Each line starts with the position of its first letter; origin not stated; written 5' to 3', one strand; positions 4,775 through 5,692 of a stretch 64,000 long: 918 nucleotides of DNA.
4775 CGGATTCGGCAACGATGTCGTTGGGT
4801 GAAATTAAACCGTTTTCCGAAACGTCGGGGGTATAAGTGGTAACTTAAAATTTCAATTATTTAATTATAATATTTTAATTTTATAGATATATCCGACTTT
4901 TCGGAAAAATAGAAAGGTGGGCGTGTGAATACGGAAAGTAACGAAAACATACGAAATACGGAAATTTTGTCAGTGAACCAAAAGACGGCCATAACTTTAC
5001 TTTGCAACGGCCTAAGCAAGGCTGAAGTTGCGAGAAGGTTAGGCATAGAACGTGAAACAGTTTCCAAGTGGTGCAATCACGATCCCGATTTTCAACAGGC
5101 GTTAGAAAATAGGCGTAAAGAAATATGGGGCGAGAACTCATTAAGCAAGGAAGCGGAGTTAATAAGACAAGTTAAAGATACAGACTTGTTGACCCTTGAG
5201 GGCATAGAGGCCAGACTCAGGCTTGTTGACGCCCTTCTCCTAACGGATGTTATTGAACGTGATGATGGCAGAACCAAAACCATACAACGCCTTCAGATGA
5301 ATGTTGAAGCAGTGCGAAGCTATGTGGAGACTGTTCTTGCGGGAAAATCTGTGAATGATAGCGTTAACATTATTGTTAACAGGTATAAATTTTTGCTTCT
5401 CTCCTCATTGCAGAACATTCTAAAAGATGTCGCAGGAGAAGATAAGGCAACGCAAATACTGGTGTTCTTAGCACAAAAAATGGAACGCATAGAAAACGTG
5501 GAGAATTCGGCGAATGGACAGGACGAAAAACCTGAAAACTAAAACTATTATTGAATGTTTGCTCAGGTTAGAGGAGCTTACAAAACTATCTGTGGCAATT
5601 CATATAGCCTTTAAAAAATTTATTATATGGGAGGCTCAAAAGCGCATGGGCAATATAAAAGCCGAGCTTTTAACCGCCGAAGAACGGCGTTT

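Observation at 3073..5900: Island core module: XRE regulator, DUF5659-like, P-loop/winged-helix replication-like protein and TerS-like HTH protein. Possible phage-satellite-type or mobilizable element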

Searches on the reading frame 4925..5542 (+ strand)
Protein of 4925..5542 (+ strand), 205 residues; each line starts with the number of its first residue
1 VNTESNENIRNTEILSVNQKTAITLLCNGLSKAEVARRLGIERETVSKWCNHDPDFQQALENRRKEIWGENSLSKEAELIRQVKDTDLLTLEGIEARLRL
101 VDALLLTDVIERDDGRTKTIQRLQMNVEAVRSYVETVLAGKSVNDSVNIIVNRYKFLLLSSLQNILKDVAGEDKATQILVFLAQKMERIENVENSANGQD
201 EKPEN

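Call 6: search_protein_families(library=pfam, proteins=[window:4925-5542:+], max_evalue=1)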
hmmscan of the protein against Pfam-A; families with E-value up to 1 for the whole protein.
window:4925-5542:+ (205 aa): 24 families
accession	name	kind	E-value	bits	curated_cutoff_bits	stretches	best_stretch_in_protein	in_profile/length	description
PF04218.19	CENP-B_N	-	9.7e-08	32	21.2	1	14-58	6-51/53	CENP-B N-terminal DNA-binding domain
PF13022.12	HTH_Tnp_1_2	-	2.9e-06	27.9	27.9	1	12-86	5-82/122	Helix-turn-helix of insertion element transposase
PF06056.18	Terminase_5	-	8.6e-06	26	20.3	1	20-53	4-37/58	Putative ATPase subunit of terminase (gpP-like)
PF13384.12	HTH_23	-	0.00012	22.3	24.6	1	22-49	10-37/50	Homeodomain-like domain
PF01381.28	HTH_3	-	0.0015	19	23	1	28-51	8-31/55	Helix-turn-helix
PF08281.18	Sigma70_r4_2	-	0.0015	18.6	25.7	1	15-48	11-45/54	Sigma-70, region 4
PF13560.12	HTH_31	-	0.0026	18.5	27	1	29-51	14-36/64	Helix-turn-helix domain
PF06322.17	Phage_NinH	-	0.0058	17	29.8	1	32-51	19-38/60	Phage NinH protein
PF13443.12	HTH_26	-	0.0059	17.3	22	1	29-53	10-34/63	Cro/C1-type HTH DNA-binding domain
PF02796.21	HTH_7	-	0.0097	16.5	23.8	1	19-46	11-38/45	Helix-turn-helix domain of resolvase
PF12728.13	HTH_17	-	0.01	16.5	27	1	30-51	2-23/51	Helix-turn-helix domain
PF00196.25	GerE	-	0.013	15.6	23.5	1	14-47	2-35/57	Bacterial regulatory proteins, luxR family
PF13518.12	HTH_28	-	0.014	15.9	25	1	28-51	11-34/52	Helix-turn-helix domain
PF20901.3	Sf6_terminase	-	0.015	15.8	27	1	23-65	10-53/106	Bacteriophage Sf6, terminase small subunit-like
PF13012.11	MitMem_reg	-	0.022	15.1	26.6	1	114-146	28-60/113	Maintenance of mitochondrial structure and function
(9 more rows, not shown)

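Call 7: search_protein_families(library=phrogs, proteins=[window:4925-5542:+], max_evalue=0.1)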
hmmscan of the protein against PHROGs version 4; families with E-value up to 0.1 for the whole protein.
window:4925-5542:+ (205 aa): 41 families (the best 25 are shown)
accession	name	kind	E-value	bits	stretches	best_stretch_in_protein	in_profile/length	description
phrog_7344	-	head and packaging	6e-09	37.3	1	11-121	9-122/161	terminase small subunit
phrog_2538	-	head and packaging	6.6e-08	33.7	1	15-78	3-66/129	terminase small subunit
phrog_3218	-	head and packaging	2.6e-06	28.3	1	14-55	18-59/152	terminase small subunit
phrog_4044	-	head and packaging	1.4e-05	25.7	1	11-67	21-77/180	terminase small subunit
phrog_664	-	DNA, RNA and nucleotide metabolism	1.5e-05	25.9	1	20-50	91-121/210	DNA binding protein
phrog_7676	-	unknown function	5.5e-05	24.3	1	25-52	13-40/86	-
phrog_4151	-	DNA, RNA and nucleotide metabolism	0.0001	23.1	1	20-101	11-65/154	DNA binding protein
phrog_24579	-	head and packaging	0.00013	22.9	1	11-87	10-88/126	terminase small subunit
phrog_4779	-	transcription regulation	0.00021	22.8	1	28-69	14-57/98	transcriptional regulator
phrog_8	-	transcription regulation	0.00035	21.1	1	22-54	80-116/346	transcriptional regulator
phrog_309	-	head and packaging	0.00043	21.4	1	22-77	149-206/319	terminase small subunit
phrog_5536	-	unknown function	0.0012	19.7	1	21-53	13-45/172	-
phrog_3746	-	head and packaging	0.0012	18.9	1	12-58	6-52/374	terminase large subunit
phrog_2328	-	transcription regulation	0.0014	19.4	1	19-56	18-55/128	transcriptional repressor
phrog_10624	-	unknown function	0.0015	19.1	1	13-51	10-48/165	-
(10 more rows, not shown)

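Call 8: search_protein_families(library=ncbifam, proteins=[window:4925-5542:+], max_evalue=0.1)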
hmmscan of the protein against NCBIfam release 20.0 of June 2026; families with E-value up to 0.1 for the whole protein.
window:4925-5542:+ (205 aa): 11 families
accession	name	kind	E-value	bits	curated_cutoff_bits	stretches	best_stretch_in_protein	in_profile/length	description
NF033545.0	transpos_IS630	equivalog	1.6e-06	27.8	100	1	21-98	3-88/299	IS630 family transposase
NF033546.1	transpos_IS21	equivalog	0.0004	20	160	1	28-62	7-42/294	IS21 family transposase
NF033516.0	transpos_IS3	equivalog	0.0025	17.1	160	1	28-85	13-70/369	IS3 family transposase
TIGR02937.1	sigma70-ECF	superfamily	0.0049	16.5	42.9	1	13-49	116-153/165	sigma-70 family RNA polymerase sigma factor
NF007403.0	PRK09935.1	equivalog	0.0055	16.3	271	0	2-48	137-183/210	fimbria biosynthesis transcriptional regulator FimZ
NF033577.2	transpos_IS481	equivalog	0.01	15.4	224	1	27-99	11-87/284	IS481 family transposase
NF050017.1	TransRegFevR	equivalog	0.031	14.6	180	1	24-88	25-88/109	transcriptional regulator FevR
NF009172.0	PRK12519.1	subfamily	0.034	13.7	222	0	6-50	132-178/194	RNA polymerase sigma factor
NF007271.0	PRK09726.1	equivalog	0.049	13.6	79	0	28-54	24-49/88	type II toxin-antitoxin system antitoxin HipB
NF033558.1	transpos_IS1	equivalog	0.064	13.2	100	0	13-55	39-81/199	IS1 family transposase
NF047595.1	IS66_ISRel24_TnpA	equivalog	0.077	13.6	74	0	27-51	19-43/113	IS66-like element accessory protein TnpA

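Call 48: find_homologous_proteins(query=window:4925-5542:+, max_evalue=0.001)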
Query window:4925-5542:+ (205 aa): 7 proteins with E <= 0.001 among 441 candidates.
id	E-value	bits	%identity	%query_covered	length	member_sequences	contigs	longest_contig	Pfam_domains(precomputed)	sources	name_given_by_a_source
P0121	3.4e-113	393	99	92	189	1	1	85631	PF04218.20,PF06056.19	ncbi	ncbi:MAG: hypothetical protein V1927_00555 [Candidatus Omnitrophota bacterium]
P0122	1.9e-105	368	87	100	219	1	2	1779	PF04218.20,PF06056.19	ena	-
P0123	3.0e-91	322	86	91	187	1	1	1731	-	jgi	-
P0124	8.2e-88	311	76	95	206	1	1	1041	PF04218.20,PF06056.19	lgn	-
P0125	2.8e-86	306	74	100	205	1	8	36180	-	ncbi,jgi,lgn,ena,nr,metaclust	ncbi:MAG: hypothetical protein A3K16_03300 [Omnitrophica bacterium RIFCSPLOWO2_01_FULL_45_24]|nr:MAG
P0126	4.0e-84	299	75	93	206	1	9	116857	PF13022.13,PF04218.20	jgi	-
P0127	5.1e-39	152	77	48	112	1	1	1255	PF04218.20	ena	-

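Call 49: find_encoding_contigs(protein=P0126, flank=10000, max_places=3)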
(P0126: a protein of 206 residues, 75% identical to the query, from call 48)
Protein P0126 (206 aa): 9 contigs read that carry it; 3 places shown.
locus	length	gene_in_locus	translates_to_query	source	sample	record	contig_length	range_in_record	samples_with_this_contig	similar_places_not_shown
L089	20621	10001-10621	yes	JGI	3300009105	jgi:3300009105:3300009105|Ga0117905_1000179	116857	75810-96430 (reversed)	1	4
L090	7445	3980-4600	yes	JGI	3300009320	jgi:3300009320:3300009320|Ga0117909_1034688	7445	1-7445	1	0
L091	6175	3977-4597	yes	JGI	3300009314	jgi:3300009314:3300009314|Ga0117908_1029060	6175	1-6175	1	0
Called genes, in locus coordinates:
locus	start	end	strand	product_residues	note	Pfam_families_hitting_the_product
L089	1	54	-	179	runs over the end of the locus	-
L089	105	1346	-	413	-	PF07690:MFS_1, PF12832:MFS_1_like (weak), PF11700:ATG22, PF07690:MFS_1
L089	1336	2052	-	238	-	PF02080:TrkA_C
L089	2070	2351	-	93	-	-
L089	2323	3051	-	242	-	PF21842:DUF6901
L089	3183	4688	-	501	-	PF02142:MGS (weak), PF01808:AICARFT_IMPCHas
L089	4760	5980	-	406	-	-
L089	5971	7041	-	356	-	PF04055:Radical_SAM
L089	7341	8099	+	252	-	-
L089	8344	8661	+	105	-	PF04026:SpoVG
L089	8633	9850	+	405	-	PF27228:MTBMA_p00010_2nd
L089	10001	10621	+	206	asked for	PF04218:CENP-B_N (weak), PF13022:HTH_Tnp_1_2 (weak)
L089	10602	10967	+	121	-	-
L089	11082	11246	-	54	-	-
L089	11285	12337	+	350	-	PF04313:HSDR_N (faint), PF13588:HSDR_N_2 (faint)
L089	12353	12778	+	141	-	-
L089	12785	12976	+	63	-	-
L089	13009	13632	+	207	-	-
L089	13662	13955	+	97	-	-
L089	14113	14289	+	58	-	PF15731:MqsA_antitoxin (weak), PF12844:HTH_19, PF13443:HTH_26 (weak), PF13560:HTH_31 (weak), PF01381:HTH_3, PF22495:HTH_92 (weak)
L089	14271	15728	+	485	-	PF00239:Resolvase, PF07508:Recombinase, PF13408:Zn_ribbon_recom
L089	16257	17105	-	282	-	PF08843:AbiEii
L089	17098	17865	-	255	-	-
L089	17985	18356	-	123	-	PF00072:Response_reg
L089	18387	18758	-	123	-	PF00072:Response_reg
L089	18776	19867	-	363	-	PF00512:HisKA, PF02518:HATPase_c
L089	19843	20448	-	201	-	PF01725:Ham1p_like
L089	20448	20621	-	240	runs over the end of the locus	PF01138:RNase_PH, PF03725:RNase_PH_C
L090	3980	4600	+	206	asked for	PF04218:CENP-B_N (weak), PF13022:HTH_Tnp_1_2 (weak)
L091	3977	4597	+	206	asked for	PF04218:CENP-B_N (weak), PF13022:HTH_Tnp_1_2 (weak)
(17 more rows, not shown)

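Call 50: find_encoding_contigs(protein=P0125, flank=10000, max_places=3)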
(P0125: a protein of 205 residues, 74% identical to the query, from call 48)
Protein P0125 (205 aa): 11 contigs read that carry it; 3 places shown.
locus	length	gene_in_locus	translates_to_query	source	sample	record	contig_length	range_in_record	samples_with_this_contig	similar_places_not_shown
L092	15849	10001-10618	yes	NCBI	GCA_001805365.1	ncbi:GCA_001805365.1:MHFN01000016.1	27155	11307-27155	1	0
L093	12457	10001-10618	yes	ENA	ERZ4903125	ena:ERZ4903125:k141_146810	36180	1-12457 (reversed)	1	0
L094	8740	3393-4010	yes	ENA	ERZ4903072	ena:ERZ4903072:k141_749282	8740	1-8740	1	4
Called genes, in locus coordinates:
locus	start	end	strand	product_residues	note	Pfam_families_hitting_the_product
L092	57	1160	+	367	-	PF03054:tRNA_Me_trans, PF20259:tRNA_Me_trans_M, PF20258:tRNA_Me_trans_C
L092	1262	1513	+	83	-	PF01402:RHH_1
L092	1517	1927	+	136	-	PF01850:PIN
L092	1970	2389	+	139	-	PF00472:RF-1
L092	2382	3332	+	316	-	PF00682:HMGL-like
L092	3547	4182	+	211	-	PF01081:Aldolase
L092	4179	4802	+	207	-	-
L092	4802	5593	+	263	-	PF02540:NAD_synthase (weak), PF01171:ATP_bind_3 (faint)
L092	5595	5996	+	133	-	-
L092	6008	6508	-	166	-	PF10543:ORF6N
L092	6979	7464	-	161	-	-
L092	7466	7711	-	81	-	-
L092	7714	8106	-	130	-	-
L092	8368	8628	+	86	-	PF18903:DUF5659 (weak)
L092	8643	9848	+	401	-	PF27228:MTBMA_p00010_2nd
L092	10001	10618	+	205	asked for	-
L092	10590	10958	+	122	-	-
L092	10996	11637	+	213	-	-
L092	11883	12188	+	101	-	-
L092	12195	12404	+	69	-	-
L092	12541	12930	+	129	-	-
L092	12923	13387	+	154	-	-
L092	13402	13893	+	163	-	-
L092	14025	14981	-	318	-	PF00589:Phage_integrase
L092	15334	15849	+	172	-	PF01171:ATP_bind_3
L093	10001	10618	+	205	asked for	-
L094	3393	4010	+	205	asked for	-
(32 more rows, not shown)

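Call 52: search_protein_families(library=pfam, proteins=[L092:8643-9848:+, L089:8633-9850:+, L092:10590-10958:+, L092:8368-8628:+], max_evalue=0.1)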
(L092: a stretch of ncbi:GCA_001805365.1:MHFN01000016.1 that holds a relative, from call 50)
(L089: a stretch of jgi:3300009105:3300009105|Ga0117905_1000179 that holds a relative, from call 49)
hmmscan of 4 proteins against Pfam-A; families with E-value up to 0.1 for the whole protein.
L092:8643-9848:+ (401 aa): 0 families

L089:8633-9850:+ (405 aa): 2 families
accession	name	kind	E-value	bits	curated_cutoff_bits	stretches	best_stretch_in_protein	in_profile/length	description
PF01726.22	LexA_DNA_bind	-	8.9e-05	22.6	23.7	1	309-360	4-56/65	LexA DNA binding domain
PF21984.2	DnaD_N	-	0.0027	18.3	27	1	309-377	14-82/101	DnaD N-terminal domain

L092:10590-10958:+ (122 aa): 2 families
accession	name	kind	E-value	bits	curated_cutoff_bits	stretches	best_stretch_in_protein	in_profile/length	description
PF05979.17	DUF896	-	0.069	13.5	24.2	0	41-79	12-50/64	Bacterial protein of unknown function (DUF896)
PF01979.26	Amidohydro_1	-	0.07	12.8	25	1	9-68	133-185/345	Amidohydrolase family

L092:8368-8628:+ (86 aa): 1 family
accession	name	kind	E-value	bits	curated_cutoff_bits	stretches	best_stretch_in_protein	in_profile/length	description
PF18903.5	DUF5659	-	3.8e-07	30.3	23.6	1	15-81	7-74/75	Domain of unknown function (DUF5659)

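Call 60: predict_structure(alignment_id=A2)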
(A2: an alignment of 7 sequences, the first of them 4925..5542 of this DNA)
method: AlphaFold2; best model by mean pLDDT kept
length: 205 residues; sequences in the alignment: 7
mean_pLDDT: 72.7   pTM: 0.65
mean pLDDT of the five models: 72.7, 62.3, 60.8, 59.6, 51.1
residues with pLDDT >= 90: 15; 70-90: 123; 50-70: 38; < 50: 29
segments of 3 or more residues with pLDDT < 50: 1-12, 193-205
pLDDT, mean of each block of 10 residues (from residue 1): 40 75 90 89 87 87 86 83 79 82 71 68 78 67 53 70 76 80 65 45 40
secondary structure, 60 per line:
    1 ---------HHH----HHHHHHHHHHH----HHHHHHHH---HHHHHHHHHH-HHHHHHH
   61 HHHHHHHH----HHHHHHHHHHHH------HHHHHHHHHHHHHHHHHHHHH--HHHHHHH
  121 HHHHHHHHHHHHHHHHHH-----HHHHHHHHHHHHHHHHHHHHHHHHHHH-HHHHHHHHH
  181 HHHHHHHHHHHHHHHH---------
elements in order: H17-27 H32-39 H43-52 H54-68 H73-84 H91-111 H114-138 H144-170 H172-196

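Call 62: fold_search(model_id=the predicted structure, library=pdb)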
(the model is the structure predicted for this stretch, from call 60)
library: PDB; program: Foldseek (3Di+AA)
matches with E <= 10: 235; with E <= 0.001: 0
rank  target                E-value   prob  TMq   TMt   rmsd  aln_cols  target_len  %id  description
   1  2ao9_G                2.0e-01  0.99  0.26  0.49  12.0       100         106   20  Structural Genomics, The crystal structure of a Phage protein (phBC6A51) from Bacillus cereus ATCC 14579 (released 2005-09-27)
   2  2ao9_H                2.3e-01  0.99  0.27  0.48  12.2       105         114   19  Structural Genomics, The crystal structure of a Phage protein (phBC6A51) from Bacillus cereus ATCC 14579 (released 2005-09-27)
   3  2ao9_C                2.3e-01  0.99  0.28  0.48  11.8       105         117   19  Structural Genomics, The crystal structure of a Phage protein (phBC6A51) from Bacillus cereus ATCC 14579 (released 2005-09-27)
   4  2ao9_F                2.4e-01  0.99  0.28  0.50  11.7       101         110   22  Structural Genomics, The crystal structure of a Phage protein (phBC6A51) from Bacillus cereus ATCC 14579 (released 2005-09-27)
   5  6rx9_A                2.7e-01  0.16  0.17  0.18  14.5       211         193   14  Crystal structure of TetR from Acinetobacter baumannii AYE (released 2020-07-15)
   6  8x0a_A                2.9e-01  0.21  0.16  0.18  15.7       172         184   14  Crystal Structure of MftR from mycobacterium tuberculosis (released 2024-11-06)
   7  2iu5_A                3.6e-01  0.28  0.20  0.22  16.5       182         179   16  Dihydroxyacetone kinase operon activator DhaS (released 2006-06-13)
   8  6rcr                  3.6e-01  0.23  0.19  0.19  14.7       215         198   17  TETR(D) H100A MUTANT IN COMPLEX WITH DOXYCYCLINE AND MAGNESIUM (released 2019-08-21)
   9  3fk7_B                3.6e-01  0.20  0.18  0.19  16.0       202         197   17  Crystal structure of TetR triple mutant (H64K, S135L, S138I) in complex with 4-ddma-atc (released 2009-11-03)
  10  8x0a_C                3.6e-01  0.18  0.16  0.17  15.7       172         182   14  Crystal Structure of MftR from mycobacterium tuberculosis (released 2024-11-06)
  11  2qtq_B                3.7e-01  0.25  0.20  0.21  17.3       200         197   16  Crystal structure of a predicted dna-binding transcriptional regulator (saro_1072) from novosphingobium aromaticivoran (released 2007-08-21)
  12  2ao9_E                3.9e-01  1.00  0.28  0.48   5.8        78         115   22  Structural Genomics, The crystal structure of a Phage protein (phBC6A51) from Bacillus cereus ATCC 14579 (released 2005-09-27)
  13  2oer_B                3.9e-01  0.28  0.19  0.20  14.8       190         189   12  Probable Transcriptional Regulator from Pseudomonas aeruginosa (released 2007-01-30)
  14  4v2f                  3.9e-01  0.18  0.18  0.18  14.6       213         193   19  Tetracycline repressor TetR(D), unliganded (released 2014-12-10)
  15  2ao9_D                4.3e-01  0.96  0.26  0.49  12.0       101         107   20  Structural Genomics, The crystal structure of a Phage protein (phBC6A51) from Bacillus cereus ATCC 14579 (released 2005-09-27)
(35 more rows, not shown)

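Call 71: search_dna_similar(query=window:4925-5542:+, collection=phages, mode=protein, max_evalue=0.01, max_rows=15)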
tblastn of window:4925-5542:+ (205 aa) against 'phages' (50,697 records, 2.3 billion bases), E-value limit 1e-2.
Records with a match: 1; places in all: 1; records where one place covers at least 80% of the query: 0.
Best place of each record, by identity: <60% 1.
By first word of the organism name: Bacteriophage 1.
By host as written in the record: - 1.
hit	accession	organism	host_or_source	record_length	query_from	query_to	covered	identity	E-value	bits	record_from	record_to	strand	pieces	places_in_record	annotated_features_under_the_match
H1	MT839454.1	Bacteriophage sp.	human fecal samples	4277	27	65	19%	46.2%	6e-3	43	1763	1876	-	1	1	record has no annotation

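Call 84: search_protein_families(library=padloc, proteins=[window:4925-5542:+], max_evalue=0.01)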
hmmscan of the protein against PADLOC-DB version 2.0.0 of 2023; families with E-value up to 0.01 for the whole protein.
window:4925-5542:+ (205 aa): 1 family
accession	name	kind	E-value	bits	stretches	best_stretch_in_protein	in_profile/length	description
PDLC01851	CARF3--CARF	-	0.00081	16.9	1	13-48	208-243/279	-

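Call 99: search_solved_structures(query=A2, max_evalue=10, show_alignments=2)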
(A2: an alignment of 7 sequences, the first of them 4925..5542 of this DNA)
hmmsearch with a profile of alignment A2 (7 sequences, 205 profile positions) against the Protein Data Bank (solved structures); distinct sequences matched with E-value up to 10: 4.
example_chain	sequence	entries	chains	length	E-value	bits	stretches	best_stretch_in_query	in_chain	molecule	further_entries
8tac_A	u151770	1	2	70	0.13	14.8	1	29-70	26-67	DBP48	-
2elh_A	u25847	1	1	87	0.14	14.7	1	21-55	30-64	CG11849-PA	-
4z5h_A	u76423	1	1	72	0.22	14.1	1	27-53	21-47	Antitoxin HipB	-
1je8_A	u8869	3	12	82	0.4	13.2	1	12-55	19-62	Nitrate/Nitrite Response Regulator Protein NARL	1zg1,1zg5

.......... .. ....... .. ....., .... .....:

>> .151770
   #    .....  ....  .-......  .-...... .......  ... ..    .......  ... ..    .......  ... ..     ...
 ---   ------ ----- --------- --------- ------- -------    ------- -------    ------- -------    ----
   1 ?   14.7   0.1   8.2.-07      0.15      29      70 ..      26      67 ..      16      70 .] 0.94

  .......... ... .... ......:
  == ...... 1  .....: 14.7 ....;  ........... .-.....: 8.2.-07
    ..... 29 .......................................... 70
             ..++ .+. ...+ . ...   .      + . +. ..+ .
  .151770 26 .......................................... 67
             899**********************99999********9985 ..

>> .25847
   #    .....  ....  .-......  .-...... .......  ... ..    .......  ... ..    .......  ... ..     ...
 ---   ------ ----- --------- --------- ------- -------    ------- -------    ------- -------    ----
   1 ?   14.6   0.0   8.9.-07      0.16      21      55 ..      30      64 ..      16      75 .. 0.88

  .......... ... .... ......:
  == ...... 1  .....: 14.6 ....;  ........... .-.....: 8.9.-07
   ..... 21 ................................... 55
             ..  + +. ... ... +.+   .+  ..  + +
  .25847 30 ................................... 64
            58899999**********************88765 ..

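Call 100: find_related_loci(query=A2, collection=viral_contigs, flank=8000)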
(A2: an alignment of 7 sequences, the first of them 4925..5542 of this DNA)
Query A2 (205 aa) in viral_contigs; peptide patterns used: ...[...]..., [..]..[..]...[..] (x = any residue, [..] = any of these).
58 stretches matched a pattern, but none encodes a relative of the query by tblastn (E <= 1e-3).

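Call 103: search_protein_families(library=phrogs, proteins=[L092:8643-9848:+, L089:8633-9850:+], max_evalue=0.01)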
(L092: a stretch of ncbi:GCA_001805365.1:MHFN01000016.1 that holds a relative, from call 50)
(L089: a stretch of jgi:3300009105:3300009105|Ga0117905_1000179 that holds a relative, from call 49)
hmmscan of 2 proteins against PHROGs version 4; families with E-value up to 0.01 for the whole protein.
L092:8643-9848:+ (401 aa): 1 family
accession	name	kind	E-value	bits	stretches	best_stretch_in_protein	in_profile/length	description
phrog_12057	-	unknown function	9.7e-05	22.3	0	181-299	174-306/493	-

L089:8633-9850:+ (405 aa): 2 families
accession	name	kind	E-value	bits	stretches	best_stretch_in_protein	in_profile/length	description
phrog_12057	-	unknown function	7.7e-05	22.6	1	63-336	47-335/493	-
phrog_3502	-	unknown function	9.6e-05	23.5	1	309-360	49-101/131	-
